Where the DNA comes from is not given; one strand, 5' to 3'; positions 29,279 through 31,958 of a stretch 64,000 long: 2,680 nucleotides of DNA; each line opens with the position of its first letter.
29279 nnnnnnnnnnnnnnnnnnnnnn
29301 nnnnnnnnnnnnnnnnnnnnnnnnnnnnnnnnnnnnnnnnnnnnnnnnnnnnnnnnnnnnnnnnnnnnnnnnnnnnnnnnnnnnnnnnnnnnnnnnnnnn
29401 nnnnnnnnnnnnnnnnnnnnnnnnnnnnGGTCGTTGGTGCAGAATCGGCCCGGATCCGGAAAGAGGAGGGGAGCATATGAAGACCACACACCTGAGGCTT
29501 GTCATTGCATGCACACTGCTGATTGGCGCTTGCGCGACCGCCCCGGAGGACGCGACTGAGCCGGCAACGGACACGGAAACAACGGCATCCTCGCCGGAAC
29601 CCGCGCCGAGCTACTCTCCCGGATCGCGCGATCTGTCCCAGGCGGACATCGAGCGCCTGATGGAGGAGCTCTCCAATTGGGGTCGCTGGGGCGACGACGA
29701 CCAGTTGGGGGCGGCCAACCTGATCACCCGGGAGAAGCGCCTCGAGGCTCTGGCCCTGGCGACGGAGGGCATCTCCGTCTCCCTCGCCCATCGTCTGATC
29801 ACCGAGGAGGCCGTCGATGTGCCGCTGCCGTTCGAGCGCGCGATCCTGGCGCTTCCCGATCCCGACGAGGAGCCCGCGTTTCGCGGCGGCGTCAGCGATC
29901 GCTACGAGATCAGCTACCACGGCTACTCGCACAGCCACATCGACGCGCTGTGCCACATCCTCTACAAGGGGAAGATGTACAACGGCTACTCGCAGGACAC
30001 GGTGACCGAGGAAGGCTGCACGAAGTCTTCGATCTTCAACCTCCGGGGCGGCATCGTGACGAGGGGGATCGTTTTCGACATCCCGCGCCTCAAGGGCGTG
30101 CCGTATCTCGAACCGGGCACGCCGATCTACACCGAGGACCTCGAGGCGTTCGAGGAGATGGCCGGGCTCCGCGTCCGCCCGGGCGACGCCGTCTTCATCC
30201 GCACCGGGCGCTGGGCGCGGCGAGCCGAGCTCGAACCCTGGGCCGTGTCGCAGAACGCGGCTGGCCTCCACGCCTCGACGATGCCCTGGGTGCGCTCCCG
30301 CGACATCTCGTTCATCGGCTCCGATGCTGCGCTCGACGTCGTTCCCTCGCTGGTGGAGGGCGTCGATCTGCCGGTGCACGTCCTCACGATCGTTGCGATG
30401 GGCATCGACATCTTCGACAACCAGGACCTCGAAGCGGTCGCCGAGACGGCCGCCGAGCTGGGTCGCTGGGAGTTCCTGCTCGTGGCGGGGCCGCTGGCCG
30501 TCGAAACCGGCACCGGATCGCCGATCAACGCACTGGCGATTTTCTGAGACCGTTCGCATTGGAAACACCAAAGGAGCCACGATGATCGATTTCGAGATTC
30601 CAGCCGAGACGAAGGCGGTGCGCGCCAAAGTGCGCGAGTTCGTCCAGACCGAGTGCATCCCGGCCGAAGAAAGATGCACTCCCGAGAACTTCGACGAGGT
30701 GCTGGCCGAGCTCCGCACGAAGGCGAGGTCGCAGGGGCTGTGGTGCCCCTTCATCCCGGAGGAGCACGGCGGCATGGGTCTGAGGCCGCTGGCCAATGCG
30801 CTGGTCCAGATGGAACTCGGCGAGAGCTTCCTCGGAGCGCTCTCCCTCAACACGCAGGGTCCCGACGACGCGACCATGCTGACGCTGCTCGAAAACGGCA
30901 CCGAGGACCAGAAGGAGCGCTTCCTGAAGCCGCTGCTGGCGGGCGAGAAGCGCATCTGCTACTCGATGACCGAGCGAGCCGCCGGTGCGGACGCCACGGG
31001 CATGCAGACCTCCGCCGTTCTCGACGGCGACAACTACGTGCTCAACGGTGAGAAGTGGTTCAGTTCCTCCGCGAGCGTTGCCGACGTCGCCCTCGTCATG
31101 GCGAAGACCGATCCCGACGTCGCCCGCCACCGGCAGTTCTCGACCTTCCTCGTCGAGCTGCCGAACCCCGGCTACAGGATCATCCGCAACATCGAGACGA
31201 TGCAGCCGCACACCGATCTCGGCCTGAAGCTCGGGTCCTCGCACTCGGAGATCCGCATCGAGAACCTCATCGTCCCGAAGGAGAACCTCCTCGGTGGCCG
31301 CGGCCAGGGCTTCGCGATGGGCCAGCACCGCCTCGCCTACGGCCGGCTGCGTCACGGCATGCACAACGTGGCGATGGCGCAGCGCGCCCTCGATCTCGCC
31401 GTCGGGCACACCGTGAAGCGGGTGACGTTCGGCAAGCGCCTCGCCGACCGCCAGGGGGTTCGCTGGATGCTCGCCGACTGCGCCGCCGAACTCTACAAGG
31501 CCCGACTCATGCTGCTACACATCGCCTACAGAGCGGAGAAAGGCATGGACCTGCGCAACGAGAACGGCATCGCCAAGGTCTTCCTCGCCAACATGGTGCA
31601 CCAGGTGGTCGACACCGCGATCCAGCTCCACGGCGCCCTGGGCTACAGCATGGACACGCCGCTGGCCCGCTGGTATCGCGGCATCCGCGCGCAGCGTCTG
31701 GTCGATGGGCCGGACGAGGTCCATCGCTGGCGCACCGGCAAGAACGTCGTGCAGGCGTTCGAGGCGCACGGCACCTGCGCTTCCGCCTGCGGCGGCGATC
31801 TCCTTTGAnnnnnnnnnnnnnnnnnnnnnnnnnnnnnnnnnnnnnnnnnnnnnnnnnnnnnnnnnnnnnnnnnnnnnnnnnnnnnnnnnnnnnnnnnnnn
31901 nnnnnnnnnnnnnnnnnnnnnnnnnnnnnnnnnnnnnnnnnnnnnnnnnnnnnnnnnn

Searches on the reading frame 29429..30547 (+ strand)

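Call 60: search_protein_families(library=pfam, proteins=[window:29429-30547:+], max_evalue=0.0001)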
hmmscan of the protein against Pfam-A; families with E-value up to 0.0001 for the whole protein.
window:29429-30547:+ (372 aa): 1 family
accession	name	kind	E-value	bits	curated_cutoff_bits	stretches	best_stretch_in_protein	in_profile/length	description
PF04199.19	Cyclase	-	1.2e-13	51.9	23.1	1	136-300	8-137/142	Putative cyclase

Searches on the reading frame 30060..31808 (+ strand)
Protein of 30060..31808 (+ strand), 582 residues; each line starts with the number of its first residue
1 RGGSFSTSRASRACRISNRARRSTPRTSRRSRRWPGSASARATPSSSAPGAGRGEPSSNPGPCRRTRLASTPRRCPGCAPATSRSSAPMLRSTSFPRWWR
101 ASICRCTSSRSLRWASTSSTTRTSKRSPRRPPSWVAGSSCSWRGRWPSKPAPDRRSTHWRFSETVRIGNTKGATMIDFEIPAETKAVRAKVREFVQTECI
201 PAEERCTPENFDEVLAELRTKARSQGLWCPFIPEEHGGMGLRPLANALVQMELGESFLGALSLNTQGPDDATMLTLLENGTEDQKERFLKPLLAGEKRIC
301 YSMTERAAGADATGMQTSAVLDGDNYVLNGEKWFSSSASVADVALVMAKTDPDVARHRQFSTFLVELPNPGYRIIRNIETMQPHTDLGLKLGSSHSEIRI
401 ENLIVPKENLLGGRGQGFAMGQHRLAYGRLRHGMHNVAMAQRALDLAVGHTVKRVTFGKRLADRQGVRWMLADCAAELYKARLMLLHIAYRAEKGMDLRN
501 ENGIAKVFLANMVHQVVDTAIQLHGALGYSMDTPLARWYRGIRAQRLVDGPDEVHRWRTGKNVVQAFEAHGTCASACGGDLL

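Call 60: search_protein_families(library=pfam, proteins=[window:30060-31808:+], max_evalue=0.0001)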
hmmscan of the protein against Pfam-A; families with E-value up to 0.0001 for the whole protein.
window:30060-31808:+ (582 aa): 4 families
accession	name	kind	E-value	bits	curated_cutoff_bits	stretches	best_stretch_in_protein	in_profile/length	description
PF00441.29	Acyl-CoA_dh_1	-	1.3e-36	126.4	22.4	1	415-561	1-147/150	Acyl-CoA dehydrogenase, C-terminal domain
PF02770.24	Acyl-CoA_dh_M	-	2.7e-20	72.8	33.3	1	300-380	1-80/97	Acyl-CoA dehydrogenase, middle domain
PF02771.21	Acyl-CoA_dh_N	-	1.1e-19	71.3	22.9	1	182-296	2-113/113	Acyl-CoA dehydrogenase, N-terminal domain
PF08028.16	Acyl-CoA_dh_2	-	3.7e-16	60.1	22.7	1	432-544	3-125/134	Acyl-CoA dehydrogenase, C-terminal domain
